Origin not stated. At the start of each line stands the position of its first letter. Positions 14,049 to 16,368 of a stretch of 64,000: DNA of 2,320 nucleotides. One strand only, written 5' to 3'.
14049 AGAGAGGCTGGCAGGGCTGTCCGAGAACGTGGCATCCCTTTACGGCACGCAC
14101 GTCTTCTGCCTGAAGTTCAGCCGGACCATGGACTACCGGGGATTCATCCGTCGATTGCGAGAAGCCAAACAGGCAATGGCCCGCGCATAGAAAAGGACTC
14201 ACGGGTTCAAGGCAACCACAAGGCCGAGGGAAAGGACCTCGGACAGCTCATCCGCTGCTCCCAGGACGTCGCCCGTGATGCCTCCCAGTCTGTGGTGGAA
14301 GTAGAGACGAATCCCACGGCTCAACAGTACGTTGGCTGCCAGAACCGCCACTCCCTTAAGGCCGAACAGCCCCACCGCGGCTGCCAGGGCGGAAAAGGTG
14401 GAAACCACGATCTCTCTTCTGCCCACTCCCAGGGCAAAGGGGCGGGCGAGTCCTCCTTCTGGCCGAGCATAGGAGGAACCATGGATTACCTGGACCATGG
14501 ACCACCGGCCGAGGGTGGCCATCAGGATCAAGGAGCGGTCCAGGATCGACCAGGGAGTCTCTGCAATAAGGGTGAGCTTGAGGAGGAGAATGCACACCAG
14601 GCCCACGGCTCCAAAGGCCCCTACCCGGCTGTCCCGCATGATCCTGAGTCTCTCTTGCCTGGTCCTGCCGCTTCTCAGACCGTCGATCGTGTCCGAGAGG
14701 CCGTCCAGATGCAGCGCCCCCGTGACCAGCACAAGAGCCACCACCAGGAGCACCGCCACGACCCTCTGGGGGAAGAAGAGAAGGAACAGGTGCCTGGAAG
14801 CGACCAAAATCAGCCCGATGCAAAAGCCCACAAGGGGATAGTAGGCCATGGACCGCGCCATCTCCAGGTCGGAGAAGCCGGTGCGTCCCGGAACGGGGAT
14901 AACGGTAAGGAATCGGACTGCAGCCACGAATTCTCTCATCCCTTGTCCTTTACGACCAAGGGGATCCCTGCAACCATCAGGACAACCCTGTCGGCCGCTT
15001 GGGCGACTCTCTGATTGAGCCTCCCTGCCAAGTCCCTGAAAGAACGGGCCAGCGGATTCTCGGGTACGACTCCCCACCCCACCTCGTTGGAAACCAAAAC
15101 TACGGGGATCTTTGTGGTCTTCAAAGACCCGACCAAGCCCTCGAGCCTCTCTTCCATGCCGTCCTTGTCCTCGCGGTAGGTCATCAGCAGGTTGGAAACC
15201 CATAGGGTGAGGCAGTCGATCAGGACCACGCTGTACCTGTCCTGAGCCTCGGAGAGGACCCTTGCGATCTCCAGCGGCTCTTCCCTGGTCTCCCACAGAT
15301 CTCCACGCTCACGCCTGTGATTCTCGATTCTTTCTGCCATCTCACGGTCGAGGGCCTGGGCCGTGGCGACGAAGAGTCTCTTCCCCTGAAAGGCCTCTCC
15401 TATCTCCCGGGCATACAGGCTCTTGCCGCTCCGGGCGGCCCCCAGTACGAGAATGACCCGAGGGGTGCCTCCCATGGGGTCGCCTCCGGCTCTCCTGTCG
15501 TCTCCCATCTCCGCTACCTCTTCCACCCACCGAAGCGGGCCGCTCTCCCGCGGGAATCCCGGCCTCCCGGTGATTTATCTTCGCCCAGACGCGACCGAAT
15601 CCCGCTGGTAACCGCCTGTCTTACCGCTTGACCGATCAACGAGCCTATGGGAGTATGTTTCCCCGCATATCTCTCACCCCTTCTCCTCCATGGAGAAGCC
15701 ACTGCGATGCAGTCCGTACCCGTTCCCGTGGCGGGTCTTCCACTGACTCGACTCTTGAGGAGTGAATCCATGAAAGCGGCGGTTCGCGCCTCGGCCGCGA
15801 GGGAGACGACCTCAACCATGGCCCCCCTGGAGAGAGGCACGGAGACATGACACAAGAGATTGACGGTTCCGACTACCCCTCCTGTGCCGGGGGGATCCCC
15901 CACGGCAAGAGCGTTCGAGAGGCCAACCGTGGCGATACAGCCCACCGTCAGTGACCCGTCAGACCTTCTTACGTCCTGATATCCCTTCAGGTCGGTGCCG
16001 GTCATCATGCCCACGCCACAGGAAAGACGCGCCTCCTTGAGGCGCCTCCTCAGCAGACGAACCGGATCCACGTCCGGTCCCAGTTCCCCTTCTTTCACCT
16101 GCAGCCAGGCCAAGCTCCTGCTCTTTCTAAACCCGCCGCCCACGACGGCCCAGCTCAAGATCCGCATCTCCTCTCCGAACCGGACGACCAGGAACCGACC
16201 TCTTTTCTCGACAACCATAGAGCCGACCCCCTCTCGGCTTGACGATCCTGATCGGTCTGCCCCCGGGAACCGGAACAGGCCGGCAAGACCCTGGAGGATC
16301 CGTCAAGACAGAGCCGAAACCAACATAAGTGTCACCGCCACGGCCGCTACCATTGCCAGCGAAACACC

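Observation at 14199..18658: Second cobalamin riboswitch (opposite strand) leading a cobT-cobD-cbiZ-cobU-cobS corrinoid salvage/remodelling operon, 35 kb from corrinoid-dependent methyltransferases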

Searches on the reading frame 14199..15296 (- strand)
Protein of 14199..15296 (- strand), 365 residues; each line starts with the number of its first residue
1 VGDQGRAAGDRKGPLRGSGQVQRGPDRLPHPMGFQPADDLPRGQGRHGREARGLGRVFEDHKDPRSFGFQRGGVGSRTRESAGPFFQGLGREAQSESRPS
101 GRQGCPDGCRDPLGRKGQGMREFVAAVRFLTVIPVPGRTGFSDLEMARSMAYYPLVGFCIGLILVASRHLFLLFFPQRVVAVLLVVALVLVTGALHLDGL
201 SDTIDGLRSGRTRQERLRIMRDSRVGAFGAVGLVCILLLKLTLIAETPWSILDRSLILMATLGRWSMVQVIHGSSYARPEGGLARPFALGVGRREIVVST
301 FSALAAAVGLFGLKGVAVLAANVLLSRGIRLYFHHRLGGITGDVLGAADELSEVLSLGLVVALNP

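Call 4: search_protein_families(library=pfam, proteins=[window:14199-15296:-])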
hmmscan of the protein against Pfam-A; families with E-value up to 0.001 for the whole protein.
window:14199-15296:- (365 aa): 1 family
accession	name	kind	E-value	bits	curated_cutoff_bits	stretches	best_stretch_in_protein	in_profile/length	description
PF02654.20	CobS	-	6e-54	183.8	23.2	1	126-357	1-206/207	Cobalamin-5-phosphate synthase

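Call 5: search_protein_families(library=ncbifam, proteins=[window:14199-15296:-])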
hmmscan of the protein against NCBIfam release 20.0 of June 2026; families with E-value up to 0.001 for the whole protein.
window:14199-15296:- (365 aa): 6 families
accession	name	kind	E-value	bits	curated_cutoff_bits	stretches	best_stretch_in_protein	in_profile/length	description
NF001277.0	PRK00235.1-3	equivalog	2.1e-53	181.6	273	1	120-361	5-250/255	adenosylcobinamide-GDP ribazoletransferase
NF001278.0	PRK00235.1-5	equivalog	6.7e-44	150.4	252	1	120-357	2-238/246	adenosylcobinamide-GDP ribazoletransferase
TIGR00317.1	cobS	equivalog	5.2e-41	141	110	1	121-357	3-238/241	adenosylcobinamide-GDP ribazoletransferase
NF001276.0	PRK00235.1-2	equivalog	9.2e-32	110.5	322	1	122-362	9-259/260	adenosylcobinamide-GDP ribazoletransferase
NF001279.0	PRK00235.2-1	equivalog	6.7e-23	81.6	282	1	120-358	2-243/248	adenosylcobinamide-GDP ribazoletransferase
NF001282.0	PRK00235.2-4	equivalog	7.5e-16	58.3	342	1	122-319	23-220/286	adenosylcobinamide-GDP ribazoletransferase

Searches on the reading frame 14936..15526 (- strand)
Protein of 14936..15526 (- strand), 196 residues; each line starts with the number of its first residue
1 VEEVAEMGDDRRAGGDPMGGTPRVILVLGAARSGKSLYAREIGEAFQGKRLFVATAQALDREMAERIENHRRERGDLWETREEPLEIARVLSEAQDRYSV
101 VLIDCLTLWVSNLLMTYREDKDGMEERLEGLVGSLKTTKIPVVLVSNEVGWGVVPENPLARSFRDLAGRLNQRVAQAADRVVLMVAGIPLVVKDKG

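Call 4: search_protein_families(library=pfam, proteins=[window:14936-15526:-])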
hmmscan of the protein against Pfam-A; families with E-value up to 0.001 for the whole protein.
window:14936-15526:- (196 aa): 1 family
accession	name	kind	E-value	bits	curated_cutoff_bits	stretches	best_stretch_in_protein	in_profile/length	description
PF02283.22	CobU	-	2.4e-62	209.9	27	1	25-191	1-167/168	Cobinamide kinase / cobinamide phosphate guanyltransferase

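Call 5: search_protein_families(library=ncbifam, proteins=[window:14936-15526:-])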
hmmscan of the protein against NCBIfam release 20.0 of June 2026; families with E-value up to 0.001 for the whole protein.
window:14936-15526:- (196 aa): 1 family
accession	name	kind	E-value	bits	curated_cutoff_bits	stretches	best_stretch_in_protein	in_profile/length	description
NF004469.0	PRK05800.1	equivalog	1.8e-60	203.6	161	1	23-194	3-171/173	bifunctional adenosylcobinamide kinase/adenosylcobinamide-phosphate guanylyltransferase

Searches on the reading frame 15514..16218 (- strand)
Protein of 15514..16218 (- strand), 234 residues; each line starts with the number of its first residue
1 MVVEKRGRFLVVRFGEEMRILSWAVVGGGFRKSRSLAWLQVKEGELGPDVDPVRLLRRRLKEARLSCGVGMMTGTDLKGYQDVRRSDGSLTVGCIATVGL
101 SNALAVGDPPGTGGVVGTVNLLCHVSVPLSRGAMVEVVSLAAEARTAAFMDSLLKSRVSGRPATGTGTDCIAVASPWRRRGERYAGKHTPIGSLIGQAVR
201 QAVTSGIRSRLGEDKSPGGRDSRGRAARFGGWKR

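Call 4: search_protein_families(library=pfam, proteins=[window:15514-16218:-])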
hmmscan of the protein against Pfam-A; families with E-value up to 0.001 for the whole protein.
window:15514-16218:- (234 aa): 1 family
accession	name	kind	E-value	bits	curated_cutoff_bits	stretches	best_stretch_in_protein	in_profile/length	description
PF01955.23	CbiZ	-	2.5e-51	174.9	27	1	13-203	1-191/191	Adenosylcobinamide amidohydrolase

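Call 5: search_protein_families(library=ncbifam, proteins=[window:15514-16218:-])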
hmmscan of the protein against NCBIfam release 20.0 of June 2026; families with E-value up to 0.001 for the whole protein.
window:15514-16218:- (234 aa): 1 family
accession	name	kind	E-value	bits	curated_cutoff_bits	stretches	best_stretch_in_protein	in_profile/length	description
NF038002.1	bifunc_CbiS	equivalog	4.2e-31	108.6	250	1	9-210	2-195/335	bifunctional adenosylcobinamide hydrolase/alpha-ribazole phosphatase CbiS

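Call 8: find_encoding_contigs(protein=window:15514-16218:-, flank=10000, max_places=6)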
Protein window:15514-16218:- (234 aa): no gene with exactly this product is on record in the collection.

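Call 14: find_related_loci(query=window:15514-16218:-, collection=genome_contigs, flank=10000)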
Query window:15514-16218:- (234 aa) in genome_contigs; peptide patterns used: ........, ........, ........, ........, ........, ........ (x = any residue, [..] = any of these).
213 stretches matched a pattern; 1 encode a relative of the query (tblastn E <= 1e-3); 1 distinct loci.
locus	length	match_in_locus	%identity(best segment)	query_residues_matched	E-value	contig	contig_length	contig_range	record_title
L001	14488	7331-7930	55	7-207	9e-61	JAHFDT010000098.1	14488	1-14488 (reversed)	MAG: Myxococcales bacterium isolate nzgw251 NODE_6053_length_14489_cov_3.372564, whole genome shotgun sequence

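Call 15: find_related_loci(query=window:15514-16218:-, collection=metagenome_contigs, flank=10000)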
Query window:15514-16218:- (234 aa) in metagenome_contigs; peptide patterns used: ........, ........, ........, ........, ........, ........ (x = any residue, [..] = any of these).
288 stretches matched a pattern; 5 encode a relative of the query (tblastn E <= 1e-3); 5 distinct loci.
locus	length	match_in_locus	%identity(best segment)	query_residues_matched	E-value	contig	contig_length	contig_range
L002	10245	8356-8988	65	1-211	2e-85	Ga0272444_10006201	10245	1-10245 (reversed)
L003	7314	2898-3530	65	1-211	2e-85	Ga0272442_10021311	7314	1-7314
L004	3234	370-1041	59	1-229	1e-82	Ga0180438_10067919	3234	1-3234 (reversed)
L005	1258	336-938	54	7-208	6e-58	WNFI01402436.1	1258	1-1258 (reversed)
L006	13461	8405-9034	48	6-213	2e-53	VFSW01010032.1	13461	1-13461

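Call 39: search_protein_families(library=pfam, proteins=[L003:5841-6161:-], max_evalue=10)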
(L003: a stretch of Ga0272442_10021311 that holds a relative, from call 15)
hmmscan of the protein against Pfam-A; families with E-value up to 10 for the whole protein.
L003:5841-6161:- (107 aa): 0 families

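Call 58: search_protein_families(library=ncbifam, proteins=[L004:1071-1733:+], max_evalue=0.01)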
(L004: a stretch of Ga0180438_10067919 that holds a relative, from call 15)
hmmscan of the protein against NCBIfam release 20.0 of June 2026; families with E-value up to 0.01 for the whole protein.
L004:1071-1733:+ (220 aa): 14 families
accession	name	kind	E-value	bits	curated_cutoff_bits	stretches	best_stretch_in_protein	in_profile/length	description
TIGR03162.1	ribazole_cobC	equivalog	1.2e-43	148.5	162.9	1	21-201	1-176/176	alpha-ribazole phosphatase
NF005567.0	PRK07238.1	equivalog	1.4e-32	113.5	326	1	15-214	174-372/378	bifunctional RNase H/acid phosphatase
NF045917.1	PhserinePhPspA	equivalog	5.6e-29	101.3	350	1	20-214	3-195/211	phosphoserine phosphatase PspA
NF011580.0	PRK15004.1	equivalog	3.6e-27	95.7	250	1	20-214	2-194/203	adenosylcobalamin/alpha-ribazole phosphatase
TIGR03848.1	MSMEG_4193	subfamily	3.6e-20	72.3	203.85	1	22-214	3-197/204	MSMEG_4193 family putative phosphomutase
NF009994.0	PRK13463.1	equivalog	4.5e-18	65.8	277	1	20-176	4-158/203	phosphoserine phosphatase 1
NF002901.0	PRK03482.1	equivalog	1.4e-15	57.5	261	1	20-206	3-187/215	2,3-diphosphoglycerate-dependent phosphoglycerate mutase GpmB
NF009993.0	PRK13462.1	equivalog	3.4e-11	43.2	226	1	19-208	6-186/203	acid phosphatase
NF002217.0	PRK01112.1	equivalog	2.7e-08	33.4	320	1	20-83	3-64/228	2,3-bisphosphoglycerate-dependent phosphoglycerate mutase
NF038349.1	dPGM_arch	equivalog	2.8e-08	33.9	225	1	23-209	3-177/194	2,3-diphosphoglycerate-dependent phosphoglycerate mutase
NF010713.0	PRK14115.1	equivalog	2.9e-08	33.3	305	1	20-122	3-108/248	2,3-diphosphoglycerate-dependent phosphoglycerate mutase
TIGR01258.1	pgm_1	subfamily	1.7e-07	30.9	81.7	1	20-122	2-107/245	2,3-bisphosphoglycerate-dependent phosphoglycerate mutase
NF010714.0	PRK14116.1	equivalog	1.5e-05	24.6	401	0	20-81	3-64/229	2,3-diphosphoglycerate-dependent phosphoglycerate mutase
NF002339.0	PRK01295.1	equivalog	1.9e-05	24.2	316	1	21-170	5-159/206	2,3-bisphosphoglycerate-dependent phosphoglycerate mutase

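Call 66: search_solved_structures(query=window:15514-16218:-, max_evalue=0.01, show_alignments=1)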
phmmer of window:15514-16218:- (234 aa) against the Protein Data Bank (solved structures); distinct sequences matched with E-value up to 0.01: 0.
